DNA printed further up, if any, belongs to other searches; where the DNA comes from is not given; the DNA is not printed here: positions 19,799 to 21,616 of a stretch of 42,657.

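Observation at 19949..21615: Compact cobalamin-riboswitch-like leader controlling an orphan zinc-ribbon protein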

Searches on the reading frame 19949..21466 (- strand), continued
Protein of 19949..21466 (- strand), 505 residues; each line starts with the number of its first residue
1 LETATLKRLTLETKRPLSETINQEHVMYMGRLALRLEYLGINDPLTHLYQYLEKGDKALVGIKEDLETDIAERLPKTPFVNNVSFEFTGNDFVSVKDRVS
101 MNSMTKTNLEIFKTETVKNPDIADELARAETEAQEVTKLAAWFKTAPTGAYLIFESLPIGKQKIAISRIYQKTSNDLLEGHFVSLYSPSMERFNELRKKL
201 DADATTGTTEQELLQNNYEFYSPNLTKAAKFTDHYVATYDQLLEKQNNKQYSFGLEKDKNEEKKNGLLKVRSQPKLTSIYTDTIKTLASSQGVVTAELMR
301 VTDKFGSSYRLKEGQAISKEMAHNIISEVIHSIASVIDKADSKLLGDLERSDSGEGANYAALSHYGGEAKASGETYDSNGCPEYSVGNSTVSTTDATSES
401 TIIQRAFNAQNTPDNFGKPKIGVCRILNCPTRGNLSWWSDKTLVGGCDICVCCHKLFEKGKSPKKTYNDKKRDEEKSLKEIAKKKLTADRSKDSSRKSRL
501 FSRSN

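Call 32: search_solved_structures(query=A1, max_evalue=10, show_alignments=2)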
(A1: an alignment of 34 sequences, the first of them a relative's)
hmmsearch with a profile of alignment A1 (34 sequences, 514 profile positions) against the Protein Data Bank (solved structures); distinct sequences matched with E-value up to 10: 4.
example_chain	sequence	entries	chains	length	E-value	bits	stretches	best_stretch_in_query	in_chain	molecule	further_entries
3izn_A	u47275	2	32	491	0.26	13.1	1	271-357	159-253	Chaperonin | Lidless Mm-cpn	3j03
3j02_A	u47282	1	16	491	0.26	13.1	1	271-357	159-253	Lidless D386A Mm-cpn variant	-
3izk_A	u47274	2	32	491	0.26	13.1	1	271-357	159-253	Chaperonin | Mm-cpn rls deltalid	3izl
3iyf_A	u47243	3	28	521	0.31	12.9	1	271-357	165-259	Chaperonin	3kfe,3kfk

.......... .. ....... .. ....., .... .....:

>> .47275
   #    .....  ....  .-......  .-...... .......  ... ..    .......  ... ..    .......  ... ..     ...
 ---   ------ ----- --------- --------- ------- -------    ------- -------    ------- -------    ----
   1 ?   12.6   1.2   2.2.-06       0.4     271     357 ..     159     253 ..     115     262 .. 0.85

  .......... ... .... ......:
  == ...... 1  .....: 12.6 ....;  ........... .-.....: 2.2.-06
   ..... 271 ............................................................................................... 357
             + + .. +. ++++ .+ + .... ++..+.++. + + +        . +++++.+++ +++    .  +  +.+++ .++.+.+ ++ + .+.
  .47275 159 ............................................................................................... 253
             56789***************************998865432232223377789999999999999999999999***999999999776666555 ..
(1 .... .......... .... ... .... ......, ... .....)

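Call 33: fold_search(model_id=the predicted structure, library=viral)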
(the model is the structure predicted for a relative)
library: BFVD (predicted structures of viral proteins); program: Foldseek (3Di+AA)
matches with E <= 10: 614; with E <= 0.001: 0
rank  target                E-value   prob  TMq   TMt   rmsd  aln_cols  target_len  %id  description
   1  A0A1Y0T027            1.6e-02  0.18  0.08  0.13  22.6       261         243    7  Uncharacterized protein [Pseudomonas phage Noxifer]
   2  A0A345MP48            1.9e-02  0.15  0.10  0.13  20.4       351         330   12  (no name in the UniProt tables at hand)
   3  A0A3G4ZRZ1            5.2e-02  0.15  0.12  0.17  15.6       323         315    8  Putative sensor histidine kinase [Dasosvirus sp.]
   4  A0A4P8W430            5.2e-02  0.06  0.08  0.10  20.0       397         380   10  (no name in the UniProt tables at hand)
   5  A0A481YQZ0            5.8e-02  0.20  0.11  0.20  19.6       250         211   10  Uncharacterized protein [Marseillevirus LCMAC101]
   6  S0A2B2                7.4e-02  0.38  0.14  0.30  11.0       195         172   13  Uncharacterized protein [Cellulophaga phage phi18:3]
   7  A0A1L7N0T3            7.4e-02  0.06  0.06  0.09  27.5       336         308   10  Uncharacterized protein [Ralstonia phage RP12]
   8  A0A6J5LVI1            8.2e-02  0.57  0.16  0.27  10.6       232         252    8  Uncharacterized protein [uncultured Caudovirales phage]
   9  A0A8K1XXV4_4          8.2e-02  0.08  0.10  0.05  25.7       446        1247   10  (no name in the UniProt tables at hand)
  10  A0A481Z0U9            1.1e-01  0.20  0.12  0.25  18.3       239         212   12  Synaptobrevin [Mimivirus LCMiAC01]
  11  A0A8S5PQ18            1.2e-01  0.23  0.14  0.25  22.1       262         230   12  Uncharacterized protein [Myoviridae sp. ctwwN25]
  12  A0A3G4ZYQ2            1.4e-01  0.51  0.11  0.25   9.3       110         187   11  Uncharacterized protein [Edafosvirus sp.]
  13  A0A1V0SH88            1.4e-01  0.30  0.10  0.33  10.2       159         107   11  Uncharacterized protein [Hokovirus HKV1]
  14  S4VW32                1.8e-01  0.07  0.12  0.10  34.1       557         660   10  Uncharacterized protein [Pandoravirus salinus]
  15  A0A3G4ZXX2            1.9e-01  0.09  0.06  0.08  17.3       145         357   13  Monooxygenase, FAD-binding domain-containing protein [Edafosvirus sp.]
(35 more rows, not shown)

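Call 41: find_encoding_contigs(protein=P0128, flank=4000, max_places=3)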
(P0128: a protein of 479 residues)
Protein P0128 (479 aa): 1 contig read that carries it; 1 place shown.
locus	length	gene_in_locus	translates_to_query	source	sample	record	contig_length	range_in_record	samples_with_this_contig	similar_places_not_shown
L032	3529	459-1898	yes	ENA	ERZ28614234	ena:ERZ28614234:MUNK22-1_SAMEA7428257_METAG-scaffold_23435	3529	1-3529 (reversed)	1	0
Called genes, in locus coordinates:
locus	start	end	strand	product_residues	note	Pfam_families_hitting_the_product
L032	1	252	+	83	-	?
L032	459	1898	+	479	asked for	-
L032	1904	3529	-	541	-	?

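Call 42: find_encoding_contigs(protein=P0134, flank=4000, max_places=3)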
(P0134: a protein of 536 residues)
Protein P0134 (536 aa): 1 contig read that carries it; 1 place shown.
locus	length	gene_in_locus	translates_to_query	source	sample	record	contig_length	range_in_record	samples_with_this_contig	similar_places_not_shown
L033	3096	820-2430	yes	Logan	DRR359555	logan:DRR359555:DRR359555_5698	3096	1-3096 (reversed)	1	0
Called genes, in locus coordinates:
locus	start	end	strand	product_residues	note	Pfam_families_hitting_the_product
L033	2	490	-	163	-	?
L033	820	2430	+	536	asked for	-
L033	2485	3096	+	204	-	?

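Call 43: find_encoding_contigs(protein=P0130, flank=4000, max_places=3)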
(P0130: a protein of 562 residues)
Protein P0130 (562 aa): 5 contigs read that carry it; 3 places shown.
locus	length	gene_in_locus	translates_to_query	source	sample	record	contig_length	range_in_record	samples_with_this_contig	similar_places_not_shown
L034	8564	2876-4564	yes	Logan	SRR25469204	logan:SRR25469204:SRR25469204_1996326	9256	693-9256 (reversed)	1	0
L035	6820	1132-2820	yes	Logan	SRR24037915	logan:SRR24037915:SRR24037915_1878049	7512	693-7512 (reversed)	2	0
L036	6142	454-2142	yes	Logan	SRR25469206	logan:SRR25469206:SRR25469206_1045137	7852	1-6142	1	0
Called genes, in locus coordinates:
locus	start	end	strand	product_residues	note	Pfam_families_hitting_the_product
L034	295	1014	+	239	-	PF04402:SIMPL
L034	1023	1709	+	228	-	-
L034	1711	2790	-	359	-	-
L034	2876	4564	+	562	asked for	-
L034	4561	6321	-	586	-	PF00999:Na_H_Exchanger, PF02254:TrkA_N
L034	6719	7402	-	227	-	PF13462:Thioredoxin_4, PF01323:DSBA, PF13743:Thioredoxin_5 (weak)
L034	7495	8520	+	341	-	PF01595:CNNM, PF00571:CBS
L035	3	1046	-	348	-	?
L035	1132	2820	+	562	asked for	-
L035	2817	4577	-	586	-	PF00999:Na_H_Exchanger, PF02254:TrkA_N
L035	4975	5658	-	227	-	PF13462:Thioredoxin_4, PF01323:DSBA, PF13743:Thioredoxin_5 (weak)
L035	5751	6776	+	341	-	PF01595:CNNM, PF00571:CBS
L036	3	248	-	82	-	?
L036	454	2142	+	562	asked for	-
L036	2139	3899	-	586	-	PF00999:Na_H_Exchanger, PF02254:TrkA_N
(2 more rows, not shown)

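Call 44: find_encoding_contigs(protein=P0137, flank=4000, max_places=3)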
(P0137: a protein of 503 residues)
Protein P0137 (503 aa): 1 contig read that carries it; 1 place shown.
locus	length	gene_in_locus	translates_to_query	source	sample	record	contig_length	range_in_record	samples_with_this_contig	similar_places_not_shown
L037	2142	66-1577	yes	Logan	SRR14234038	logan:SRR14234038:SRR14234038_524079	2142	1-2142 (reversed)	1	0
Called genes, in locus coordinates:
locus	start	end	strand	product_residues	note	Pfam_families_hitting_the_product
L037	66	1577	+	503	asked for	-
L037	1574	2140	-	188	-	?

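Call 45: find_encoding_contigs(protein=P0141, flank=4000, max_places=3)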
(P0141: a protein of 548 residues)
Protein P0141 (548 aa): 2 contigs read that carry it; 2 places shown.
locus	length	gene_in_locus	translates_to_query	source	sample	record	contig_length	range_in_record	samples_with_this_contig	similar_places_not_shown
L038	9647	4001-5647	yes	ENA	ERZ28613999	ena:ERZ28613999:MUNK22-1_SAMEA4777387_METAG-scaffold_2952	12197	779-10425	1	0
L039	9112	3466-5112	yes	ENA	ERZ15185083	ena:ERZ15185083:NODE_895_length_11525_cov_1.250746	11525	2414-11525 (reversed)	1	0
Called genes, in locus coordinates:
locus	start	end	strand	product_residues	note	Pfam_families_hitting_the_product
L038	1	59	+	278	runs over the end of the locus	?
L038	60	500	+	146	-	-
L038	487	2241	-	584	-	PF00082:Peptidase_S8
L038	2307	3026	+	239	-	-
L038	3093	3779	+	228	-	-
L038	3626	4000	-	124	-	-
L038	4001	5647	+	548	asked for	-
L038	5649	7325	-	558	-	PF00999:Na_H_Exchanger, PF02254:TrkA_N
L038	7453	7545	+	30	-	-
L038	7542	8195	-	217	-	PF13462:Thioredoxin_4, PF01323:DSBA, PF13743:Thioredoxin_5 (weak)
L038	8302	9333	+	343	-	PF00571:CBS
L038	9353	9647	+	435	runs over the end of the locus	PF01336:tRNA_anti-codon, PF00152:tRNA-synt_2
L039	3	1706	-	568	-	?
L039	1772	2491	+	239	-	-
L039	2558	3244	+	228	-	-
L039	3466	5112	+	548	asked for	-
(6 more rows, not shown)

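Call 60: list_cluster_members(proteins=[P0128, P0130, P0134, P0137, P0141, P0133, P0138, P0140, P0178, P0193])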
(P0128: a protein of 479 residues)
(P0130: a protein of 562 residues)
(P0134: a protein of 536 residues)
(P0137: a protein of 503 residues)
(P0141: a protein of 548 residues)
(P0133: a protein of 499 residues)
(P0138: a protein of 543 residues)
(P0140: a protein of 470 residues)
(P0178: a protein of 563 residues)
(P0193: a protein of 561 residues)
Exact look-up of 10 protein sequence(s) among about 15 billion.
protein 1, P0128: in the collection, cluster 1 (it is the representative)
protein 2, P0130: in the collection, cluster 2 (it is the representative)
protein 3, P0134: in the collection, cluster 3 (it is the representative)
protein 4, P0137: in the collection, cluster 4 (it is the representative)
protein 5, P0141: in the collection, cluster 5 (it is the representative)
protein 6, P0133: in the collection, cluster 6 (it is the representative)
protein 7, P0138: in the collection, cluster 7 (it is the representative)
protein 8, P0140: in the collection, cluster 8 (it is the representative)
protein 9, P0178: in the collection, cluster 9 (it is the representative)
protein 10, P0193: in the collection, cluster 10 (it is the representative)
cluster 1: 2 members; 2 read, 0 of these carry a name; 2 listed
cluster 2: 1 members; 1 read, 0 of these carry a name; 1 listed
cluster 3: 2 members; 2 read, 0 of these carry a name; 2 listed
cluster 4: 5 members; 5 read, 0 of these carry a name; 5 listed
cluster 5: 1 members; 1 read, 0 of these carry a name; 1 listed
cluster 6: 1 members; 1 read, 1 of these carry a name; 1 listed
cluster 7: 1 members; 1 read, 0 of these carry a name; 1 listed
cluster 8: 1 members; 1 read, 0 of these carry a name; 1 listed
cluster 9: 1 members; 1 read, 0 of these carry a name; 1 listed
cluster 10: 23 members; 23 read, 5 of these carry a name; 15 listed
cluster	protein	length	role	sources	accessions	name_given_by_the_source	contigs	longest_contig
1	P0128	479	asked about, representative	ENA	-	-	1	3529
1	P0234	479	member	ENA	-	-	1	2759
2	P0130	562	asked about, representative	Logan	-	-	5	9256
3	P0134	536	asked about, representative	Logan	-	-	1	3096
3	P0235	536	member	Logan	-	-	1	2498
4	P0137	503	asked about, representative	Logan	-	-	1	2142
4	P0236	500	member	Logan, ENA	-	-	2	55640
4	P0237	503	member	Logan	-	-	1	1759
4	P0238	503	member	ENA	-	-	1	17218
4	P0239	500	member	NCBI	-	-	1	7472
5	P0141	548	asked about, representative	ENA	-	-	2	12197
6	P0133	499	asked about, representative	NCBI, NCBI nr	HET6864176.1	MAG TPA: hypothetical protein VFH37_03200 [Candidatus Saccharimonadales bacterium] | hypothetical protein [Candidatus Saccharimonadales bacterium]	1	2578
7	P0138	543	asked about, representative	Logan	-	-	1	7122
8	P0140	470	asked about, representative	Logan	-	-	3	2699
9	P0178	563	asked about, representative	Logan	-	-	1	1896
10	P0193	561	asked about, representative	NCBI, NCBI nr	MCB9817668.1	hypothetical protein H6795_04065 [Candidatus Nomurabacteria bacterium] | hypothetical protein [Candidatus Nomurabacteria bacterium]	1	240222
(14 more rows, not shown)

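Call 61: find_encoding_contigs(protein=P0193, flank=10000, max_places=1)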
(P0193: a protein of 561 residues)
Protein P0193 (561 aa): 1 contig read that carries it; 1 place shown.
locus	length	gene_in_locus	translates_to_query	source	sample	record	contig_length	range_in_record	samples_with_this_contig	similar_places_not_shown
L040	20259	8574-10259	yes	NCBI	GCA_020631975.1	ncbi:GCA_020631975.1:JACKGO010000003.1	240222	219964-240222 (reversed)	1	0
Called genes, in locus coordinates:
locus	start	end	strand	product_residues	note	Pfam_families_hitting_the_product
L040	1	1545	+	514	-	PF00702:Hydrolase, PF13246:Cation_ATPase, PF08282:Hydrolase_3 (faint), PF00689:Cation_ATPase_C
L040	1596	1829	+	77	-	-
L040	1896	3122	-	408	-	PF22807:TrAA12, PF23500:DUF7133, PF07995:GSDH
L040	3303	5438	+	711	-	PF05621:TniB (weak), PF23569:NBD_SMAX1, PF00004:AAA, PF17871:AAA_lid_9, PF00004:AAA, PF07724:AAA_2, PF07728:AAA_5, PF10431:ClpB_D2-small, +11 more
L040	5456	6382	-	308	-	PF14378:PAP2_3, PF01569:PAP2, PF14360:PAP2_C (weak)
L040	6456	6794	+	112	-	PF08818:DUF1801 (weak)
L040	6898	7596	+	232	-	-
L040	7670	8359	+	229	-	-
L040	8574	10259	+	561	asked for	-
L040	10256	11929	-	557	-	PF00999:Na_H_Exchanger, PF02254:TrkA_N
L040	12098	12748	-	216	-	PF13462:Thioredoxin_4, PF01323:DSBA, PF13743:Thioredoxin_5 (weak)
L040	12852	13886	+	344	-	PF00571:CBS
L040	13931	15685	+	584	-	PF01336:tRNA_anti-codon, PF00152:tRNA-synt_2, PF02938:GAD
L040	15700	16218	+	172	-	PF00293:NUDIX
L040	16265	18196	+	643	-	PF13620:CarboxypepD_reg (faint)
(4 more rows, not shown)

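Call 66: search_protein_families(library=phrogs, proteins=[P0001, P0061, P0088, P0128, P0130, P0141, P0193, P0133], max_evalue=0.01)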
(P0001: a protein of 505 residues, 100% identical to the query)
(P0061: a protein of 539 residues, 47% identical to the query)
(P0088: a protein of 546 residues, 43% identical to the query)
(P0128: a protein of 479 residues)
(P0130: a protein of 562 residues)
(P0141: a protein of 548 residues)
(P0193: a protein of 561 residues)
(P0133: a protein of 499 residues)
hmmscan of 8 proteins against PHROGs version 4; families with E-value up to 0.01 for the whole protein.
P0001 (505 aa): 0 families

P0061 (539 aa): 0 families

P0088 (546 aa): 0 families

P0128 (479 aa): 0 families

P0130 (562 aa): 0 families

P0141 (548 aa): 0 families

P0193 (561 aa): 0 families

P0133 (499 aa): 0 families

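Call 67: search_protein_families(library=padloc, proteins=[P0001, P0061, P0088, P0128, P0130, P0141, P0193, P0133], max_evalue=0.01)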
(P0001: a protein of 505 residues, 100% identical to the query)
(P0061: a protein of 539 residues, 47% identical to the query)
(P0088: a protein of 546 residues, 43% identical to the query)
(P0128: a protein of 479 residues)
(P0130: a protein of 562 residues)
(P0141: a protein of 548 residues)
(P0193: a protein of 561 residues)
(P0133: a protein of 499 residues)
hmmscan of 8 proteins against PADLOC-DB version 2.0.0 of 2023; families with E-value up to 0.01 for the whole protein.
P0001 (505 aa): 0 families

P0061 (539 aa): 0 families

P0088 (546 aa): 0 families

P0128 (479 aa): 0 families

P0130 (562 aa): 0 families

P0141 (548 aa): 0 families

P0193 (561 aa): 0 families

P0133 (499 aa): 0 families

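Call 84: search_protein_families(library=pfam, proteins=[L003:5450-6013:+, L003:6170-6880:+, L003:6968-7372:-, L003:7466-8131:+, L003:8281-9237:+, L004:5606-6397:+, L004:6443-6721:-, L004:6807-7094:-], max_evalue=0.001)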
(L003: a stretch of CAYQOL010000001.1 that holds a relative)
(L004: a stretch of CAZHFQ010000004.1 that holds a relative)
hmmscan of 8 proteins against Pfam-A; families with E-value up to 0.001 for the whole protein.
L003:5450-6013:+ (187 aa): 11 families
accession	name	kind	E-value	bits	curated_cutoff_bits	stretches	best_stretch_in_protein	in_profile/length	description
PF01135.25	PCMT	-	3.9e-52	177.5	20.3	1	2-185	19-206/210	Protein-L-isoaspartate(D-aspartate) O-methyltransferase (PCMT)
PF13847.12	Methyltransf_31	-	2.3e-11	44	27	1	55-154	2-109/145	Methyltransferase domain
PF01209.24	Ubie_methyltran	-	8.9e-09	35.5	20.1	1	49-153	40-150/233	ubiE/COQ5 methyltransferase family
PF13649.12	Methyltransf_25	-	2.5e-08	35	27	1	60-139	1-78/97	Methyltransferase domain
PF01269.23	Fibrillarin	-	5e-06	26.3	27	1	45-94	60-109/227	Fibrillarin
PF01189.24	Methyltr_RsmB-F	-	1.5e-05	25.2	27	1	51-133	3-87/199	16S rRNA methyltransferase RsmB/F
PF08241.18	Methyltransf_11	-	6.6e-05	23.9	21.2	1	62-138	2-73/95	Methyltransferase domain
PF00398.26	RrnaAD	-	0.00016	21.3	24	1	40-102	14-73/263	Ribosomal RNA adenine dimethylase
PF08704.16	GCD14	-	0.00038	20.6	26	1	49-108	33-92/247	tRNA methyltransferase complex GCD14 subunit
PF01728.25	FtsJ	-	0.00072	20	24.1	0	53-166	17-131/181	FtsJ-like methyltransferase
PF02353.26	CMAS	-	0.00096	19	27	0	41-129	47-131/273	Mycolic acid cyclopropane synthetase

L003:6170-6880:+ (236 aa): 0 families

L003:6968-7372:- (134 aa): 1 family
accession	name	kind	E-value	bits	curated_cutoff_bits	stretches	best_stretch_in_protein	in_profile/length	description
PF00581.25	Rhodanese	-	1.5e-13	51.5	22.2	1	39-122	6-100/102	Rhodanese-like domain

L003:7466-8131:+ (221 aa): 2 families
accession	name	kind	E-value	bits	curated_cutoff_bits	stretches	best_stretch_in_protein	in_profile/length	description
PF00027.35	cNMP_binding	-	2.5e-15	56.7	27.5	1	15-102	2-88/89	Cyclic nucleotide-binding domain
PF13545.12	HTH_Crp_2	-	4.3e-09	36.7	27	1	146-201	8-61/70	Crp-like helix-turn-helix domain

L003:8281-9237:+ (318 aa): 0 families

L004:5606-6397:+ (263 aa): 0 families

L004:6443-6721:- (92 aa): 0 families

L004:6807-7094:- (95 aa): 1 family
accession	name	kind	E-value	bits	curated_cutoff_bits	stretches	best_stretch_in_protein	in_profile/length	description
PF00462.30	Glutaredoxin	-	6.3e-14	52.4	22.9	1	12-62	1-51/60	Glutaredoxin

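Call 85: search_protein_families(library=ncbifam, alignment_id=A2, max_evalue=0.1)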
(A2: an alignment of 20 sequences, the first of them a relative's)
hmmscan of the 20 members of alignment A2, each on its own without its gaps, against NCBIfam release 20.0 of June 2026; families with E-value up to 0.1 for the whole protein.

A. member 1, P0001 (505 aa): 1 family
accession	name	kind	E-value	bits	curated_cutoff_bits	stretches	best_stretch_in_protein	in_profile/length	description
NF008086.0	PRK10824.1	equivalog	0.046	13.6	205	0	427-474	66-111/115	Grx4 family monothiol glutaredoxin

B. families by the number of members that match (of 20 scanned): 7 families
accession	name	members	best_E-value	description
NF008086.0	PRK10824.1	2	0.02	Grx4 family monothiol glutaredoxin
NF041796.2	Ced_CedA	1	0.0015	DNA import protein CedA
NF003765.0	PRK05359.1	1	0.029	oligoribonuclease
NF010458.0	PRK13883.1-5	1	0.031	conjugal transfer protein TrbH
NF003371.0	PRK04447.1-4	1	0.039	hypothetical protein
NF040570.1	guided_TnpB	1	0.064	RNA-guided endonuclease TnpB family protein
NF009227.0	PRK12577.1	1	0.065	succinate dehydrogenase/fumarate reductase iron-sulfur subunit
